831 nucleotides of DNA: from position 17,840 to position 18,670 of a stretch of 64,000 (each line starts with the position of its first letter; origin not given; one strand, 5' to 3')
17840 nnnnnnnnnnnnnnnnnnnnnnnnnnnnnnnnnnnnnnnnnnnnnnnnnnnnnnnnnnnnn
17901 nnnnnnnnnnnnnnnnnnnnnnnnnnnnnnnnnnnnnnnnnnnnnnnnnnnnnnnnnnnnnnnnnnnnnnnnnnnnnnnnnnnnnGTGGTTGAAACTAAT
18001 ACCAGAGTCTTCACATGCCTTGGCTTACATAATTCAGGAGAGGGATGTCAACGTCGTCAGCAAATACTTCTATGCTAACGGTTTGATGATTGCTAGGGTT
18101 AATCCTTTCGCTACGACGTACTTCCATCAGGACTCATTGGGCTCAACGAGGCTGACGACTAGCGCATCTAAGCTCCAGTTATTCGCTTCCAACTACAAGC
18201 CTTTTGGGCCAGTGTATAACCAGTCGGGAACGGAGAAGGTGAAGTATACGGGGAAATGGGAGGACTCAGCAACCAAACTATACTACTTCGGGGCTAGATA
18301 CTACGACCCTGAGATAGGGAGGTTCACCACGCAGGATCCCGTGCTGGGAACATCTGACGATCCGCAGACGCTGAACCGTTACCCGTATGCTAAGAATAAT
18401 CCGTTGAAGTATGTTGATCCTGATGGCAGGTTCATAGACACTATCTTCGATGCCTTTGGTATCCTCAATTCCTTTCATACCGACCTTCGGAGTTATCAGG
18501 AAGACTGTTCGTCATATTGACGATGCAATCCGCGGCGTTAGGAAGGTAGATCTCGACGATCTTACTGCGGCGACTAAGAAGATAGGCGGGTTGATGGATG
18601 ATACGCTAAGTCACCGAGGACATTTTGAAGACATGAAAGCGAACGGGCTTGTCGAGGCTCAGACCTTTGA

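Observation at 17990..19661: Orphan Rhs tip 2: canonical DPDG tip, frameshifted unassigned toxin domain, and a 233-aa helical partner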

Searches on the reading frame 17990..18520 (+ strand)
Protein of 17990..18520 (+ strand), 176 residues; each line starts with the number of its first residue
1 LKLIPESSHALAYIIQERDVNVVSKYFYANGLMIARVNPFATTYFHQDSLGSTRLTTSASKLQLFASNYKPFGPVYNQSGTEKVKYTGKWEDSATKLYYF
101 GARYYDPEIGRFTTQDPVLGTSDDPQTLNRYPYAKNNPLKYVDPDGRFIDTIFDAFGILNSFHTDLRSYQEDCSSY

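Call 5: search_protein_families(library=pfam, proteins=[window:17990-18520:+], max_evalue=0.1)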
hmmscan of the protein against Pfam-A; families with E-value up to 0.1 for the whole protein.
window:17990-18520:+ (176 aa): 1 family
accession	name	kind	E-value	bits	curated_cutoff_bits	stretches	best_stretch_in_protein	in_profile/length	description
PF25023.1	TEN_YD-shell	-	2.7e-06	26.2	50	1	18-142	764-894/909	Teneurin YD-shell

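Call 6: search_protein_families(library=ncbifam, proteins=[window:17990-18520:+], max_evalue=0.1)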
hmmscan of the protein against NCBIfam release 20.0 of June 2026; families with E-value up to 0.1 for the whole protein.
window:17990-18520:+ (176 aa): 2 families
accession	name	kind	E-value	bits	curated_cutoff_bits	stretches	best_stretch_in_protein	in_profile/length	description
TIGR03696.1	Rhs_assc_core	domain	3.3e-24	85.2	32.5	1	69-146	1-75/76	RHS repeat-associated core domain-containing protein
NF041261.1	RHS_core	equivalog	2e-06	25.9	2000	1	64-146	1179-1260/1261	RHS element core protein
